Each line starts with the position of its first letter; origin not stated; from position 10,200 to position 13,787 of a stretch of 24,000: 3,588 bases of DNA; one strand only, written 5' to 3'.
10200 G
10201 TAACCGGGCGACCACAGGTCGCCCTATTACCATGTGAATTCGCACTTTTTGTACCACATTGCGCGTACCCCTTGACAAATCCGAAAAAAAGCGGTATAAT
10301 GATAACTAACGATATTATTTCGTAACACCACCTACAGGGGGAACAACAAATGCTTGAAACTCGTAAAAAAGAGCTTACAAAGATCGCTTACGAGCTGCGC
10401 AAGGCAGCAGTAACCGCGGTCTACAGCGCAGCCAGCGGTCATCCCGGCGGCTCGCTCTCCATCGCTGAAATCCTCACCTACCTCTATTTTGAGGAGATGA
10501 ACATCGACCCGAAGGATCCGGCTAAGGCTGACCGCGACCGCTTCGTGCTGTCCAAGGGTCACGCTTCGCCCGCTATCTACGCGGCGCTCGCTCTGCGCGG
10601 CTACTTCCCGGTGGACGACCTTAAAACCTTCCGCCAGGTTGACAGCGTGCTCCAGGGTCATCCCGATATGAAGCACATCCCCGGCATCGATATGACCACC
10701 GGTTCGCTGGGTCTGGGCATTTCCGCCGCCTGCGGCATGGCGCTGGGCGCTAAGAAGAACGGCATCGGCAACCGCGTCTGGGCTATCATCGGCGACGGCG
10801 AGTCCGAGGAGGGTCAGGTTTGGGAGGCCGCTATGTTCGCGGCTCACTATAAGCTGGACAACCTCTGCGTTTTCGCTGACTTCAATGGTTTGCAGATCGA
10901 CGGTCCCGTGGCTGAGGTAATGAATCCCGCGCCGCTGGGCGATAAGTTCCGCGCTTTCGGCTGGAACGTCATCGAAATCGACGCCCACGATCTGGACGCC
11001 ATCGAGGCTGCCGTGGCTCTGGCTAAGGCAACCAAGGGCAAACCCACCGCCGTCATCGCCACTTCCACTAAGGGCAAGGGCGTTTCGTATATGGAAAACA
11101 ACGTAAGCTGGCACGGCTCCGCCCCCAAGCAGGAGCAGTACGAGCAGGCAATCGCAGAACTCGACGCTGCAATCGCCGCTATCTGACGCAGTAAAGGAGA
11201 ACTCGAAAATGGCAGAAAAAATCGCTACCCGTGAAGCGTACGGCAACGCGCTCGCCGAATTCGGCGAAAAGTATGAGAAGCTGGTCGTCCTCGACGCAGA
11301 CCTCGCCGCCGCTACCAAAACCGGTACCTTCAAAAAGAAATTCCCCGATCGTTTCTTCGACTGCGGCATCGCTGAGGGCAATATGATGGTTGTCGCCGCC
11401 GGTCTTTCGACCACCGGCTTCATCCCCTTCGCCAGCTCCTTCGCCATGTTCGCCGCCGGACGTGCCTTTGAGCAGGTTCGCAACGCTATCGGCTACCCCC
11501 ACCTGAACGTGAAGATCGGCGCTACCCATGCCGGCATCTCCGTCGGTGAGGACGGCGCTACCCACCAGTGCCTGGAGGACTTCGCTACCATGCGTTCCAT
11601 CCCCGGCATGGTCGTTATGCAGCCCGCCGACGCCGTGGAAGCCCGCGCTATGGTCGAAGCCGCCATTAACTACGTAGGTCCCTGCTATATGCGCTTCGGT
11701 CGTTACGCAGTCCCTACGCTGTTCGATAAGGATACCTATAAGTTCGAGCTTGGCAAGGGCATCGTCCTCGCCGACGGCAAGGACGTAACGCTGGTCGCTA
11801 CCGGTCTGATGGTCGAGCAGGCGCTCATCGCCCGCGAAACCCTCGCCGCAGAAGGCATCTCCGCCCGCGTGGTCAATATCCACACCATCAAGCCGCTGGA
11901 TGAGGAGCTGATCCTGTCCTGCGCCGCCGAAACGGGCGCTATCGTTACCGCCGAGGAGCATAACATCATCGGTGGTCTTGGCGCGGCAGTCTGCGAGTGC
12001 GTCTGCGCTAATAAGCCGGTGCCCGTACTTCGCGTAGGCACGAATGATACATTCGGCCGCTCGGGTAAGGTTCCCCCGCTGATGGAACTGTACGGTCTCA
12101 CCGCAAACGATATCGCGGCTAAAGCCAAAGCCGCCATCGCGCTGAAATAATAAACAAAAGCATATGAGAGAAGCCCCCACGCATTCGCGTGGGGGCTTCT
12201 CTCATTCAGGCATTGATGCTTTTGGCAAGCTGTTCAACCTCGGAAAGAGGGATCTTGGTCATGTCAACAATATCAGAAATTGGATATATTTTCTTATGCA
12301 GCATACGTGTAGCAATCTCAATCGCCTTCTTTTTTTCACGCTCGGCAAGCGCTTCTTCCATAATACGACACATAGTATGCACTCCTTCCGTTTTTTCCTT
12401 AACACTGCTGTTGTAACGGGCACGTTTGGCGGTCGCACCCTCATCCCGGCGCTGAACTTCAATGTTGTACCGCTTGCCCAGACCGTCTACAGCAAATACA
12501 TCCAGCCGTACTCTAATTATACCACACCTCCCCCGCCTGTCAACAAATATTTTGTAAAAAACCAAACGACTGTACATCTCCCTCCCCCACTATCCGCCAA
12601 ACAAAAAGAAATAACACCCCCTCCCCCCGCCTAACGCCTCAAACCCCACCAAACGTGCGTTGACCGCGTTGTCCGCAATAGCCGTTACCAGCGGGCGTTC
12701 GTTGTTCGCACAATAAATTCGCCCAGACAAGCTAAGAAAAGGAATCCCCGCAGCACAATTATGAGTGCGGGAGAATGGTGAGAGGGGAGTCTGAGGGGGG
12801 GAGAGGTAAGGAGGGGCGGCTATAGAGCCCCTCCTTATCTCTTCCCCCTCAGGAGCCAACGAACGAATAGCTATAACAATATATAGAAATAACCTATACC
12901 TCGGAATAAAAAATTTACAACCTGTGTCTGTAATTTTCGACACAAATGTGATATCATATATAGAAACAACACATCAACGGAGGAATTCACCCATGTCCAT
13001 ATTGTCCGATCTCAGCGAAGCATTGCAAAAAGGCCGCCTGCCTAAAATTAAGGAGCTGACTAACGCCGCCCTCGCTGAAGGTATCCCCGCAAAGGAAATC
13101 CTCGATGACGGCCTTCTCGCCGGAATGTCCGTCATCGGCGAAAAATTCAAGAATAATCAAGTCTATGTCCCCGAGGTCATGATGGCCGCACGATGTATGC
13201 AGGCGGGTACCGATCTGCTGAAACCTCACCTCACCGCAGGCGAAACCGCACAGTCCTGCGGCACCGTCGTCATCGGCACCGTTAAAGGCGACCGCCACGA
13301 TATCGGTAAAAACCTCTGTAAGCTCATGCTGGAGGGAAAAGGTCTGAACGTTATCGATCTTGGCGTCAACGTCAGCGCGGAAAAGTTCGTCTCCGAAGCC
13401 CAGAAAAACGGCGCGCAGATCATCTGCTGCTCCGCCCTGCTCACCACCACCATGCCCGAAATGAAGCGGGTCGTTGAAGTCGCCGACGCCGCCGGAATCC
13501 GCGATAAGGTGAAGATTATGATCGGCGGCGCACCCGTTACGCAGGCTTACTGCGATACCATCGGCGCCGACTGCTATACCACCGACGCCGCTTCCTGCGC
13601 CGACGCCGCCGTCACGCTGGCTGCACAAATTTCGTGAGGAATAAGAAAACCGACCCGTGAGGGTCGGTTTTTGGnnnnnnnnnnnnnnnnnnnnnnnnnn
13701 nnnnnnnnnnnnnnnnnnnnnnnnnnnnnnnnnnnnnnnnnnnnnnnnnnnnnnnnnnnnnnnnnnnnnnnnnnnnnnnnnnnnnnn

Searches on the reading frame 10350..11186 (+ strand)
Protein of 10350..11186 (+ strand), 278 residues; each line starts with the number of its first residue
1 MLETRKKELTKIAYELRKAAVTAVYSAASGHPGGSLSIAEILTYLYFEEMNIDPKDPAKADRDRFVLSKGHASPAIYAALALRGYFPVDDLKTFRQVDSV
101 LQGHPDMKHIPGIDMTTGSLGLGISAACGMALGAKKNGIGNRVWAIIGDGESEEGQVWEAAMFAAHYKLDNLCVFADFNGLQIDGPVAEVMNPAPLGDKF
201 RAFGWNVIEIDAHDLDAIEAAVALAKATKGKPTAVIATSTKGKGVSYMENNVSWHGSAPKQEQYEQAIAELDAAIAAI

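Call 52: search_protein_families(library=pfam, proteins=[window:10350-11186:+], max_evalue=0.001)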
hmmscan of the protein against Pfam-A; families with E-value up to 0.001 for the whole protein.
window:10350-11186:+ (278 aa): 5 families
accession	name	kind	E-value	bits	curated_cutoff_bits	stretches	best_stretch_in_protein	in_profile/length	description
PF00456.26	Transketolase_N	-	6.6e-63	213.2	22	1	12-266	5-270/334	Transketolase, thiamine diphosphate binding domain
PF13292.11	DXP_synthase_N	-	4.4e-11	43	21.2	1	5-187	14-179/274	1-deoxy-D-xylulose-5-phosphate synthase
PF00676.26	E1_dh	-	1.5e-09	37.7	22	1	115-227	98-209/300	Dehydrogenase E1 component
PF09364.15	XFP_N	-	1.6e-05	24.3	23.7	1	109-223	131-245/364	XFP N-terminal domain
PF02775.26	TPP_enzyme_C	-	0.00067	19.9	21.9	0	115-151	25-57/151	Thiamine pyrophosphate enzyme, C-terminal TPP binding domain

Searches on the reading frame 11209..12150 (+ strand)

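Call 10: search_protein_families(library=pfam, proteins=[window:11209-12150:+], max_evalue=0.01)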
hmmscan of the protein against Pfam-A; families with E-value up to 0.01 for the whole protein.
window:11209-12150:+ (313 aa): 4 families
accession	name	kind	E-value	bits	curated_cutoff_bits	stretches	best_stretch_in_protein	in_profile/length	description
PF02779.29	Transket_pyr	-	4.2e-45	153.9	27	1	4-168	2-172/174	Transketolase, pyrimidine binding domain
PF02780.25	Transketolase_C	-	3.5e-34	117.8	25.9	1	182-302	1-124/124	Transketolase, C-terminal domain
PF22613.1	Transketolase_C_1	-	1.4e-07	32.2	27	1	190-298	11-113/113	Transketolase-like TK C-terminal domain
PF17147.9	PFOR_II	-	0.0058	17.4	27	0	192-264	2-74/102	Pyruvate:ferredoxin oxidoreductase core domain II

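Call 11: search_protein_families(library=phrogs, proteins=[window:11209-12150:+], max_evalue=0.01)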
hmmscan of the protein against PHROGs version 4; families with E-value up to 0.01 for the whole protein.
window:11209-12150:+ (313 aa): 0 families

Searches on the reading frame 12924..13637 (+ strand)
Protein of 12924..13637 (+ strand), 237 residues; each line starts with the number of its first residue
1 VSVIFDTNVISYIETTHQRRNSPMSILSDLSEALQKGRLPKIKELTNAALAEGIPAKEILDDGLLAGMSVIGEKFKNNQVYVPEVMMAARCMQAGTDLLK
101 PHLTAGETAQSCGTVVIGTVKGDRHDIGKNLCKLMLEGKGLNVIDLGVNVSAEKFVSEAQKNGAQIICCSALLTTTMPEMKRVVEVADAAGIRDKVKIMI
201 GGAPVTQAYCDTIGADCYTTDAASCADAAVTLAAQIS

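Call 52: search_protein_families(library=pfam, proteins=[window:12924-13637:+], max_evalue=0.001)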
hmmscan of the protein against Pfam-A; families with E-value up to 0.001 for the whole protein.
window:12924-13637:+ (237 aa): 2 families
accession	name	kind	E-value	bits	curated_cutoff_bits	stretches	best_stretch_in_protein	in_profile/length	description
PF02310.24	B12-binding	-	6.1e-26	91.1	32.1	1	114-217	2-107/121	B12 binding domain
PF02607.22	B12-binding_2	-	2.3e-20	73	23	1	28-100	3-74/74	B12 binding domain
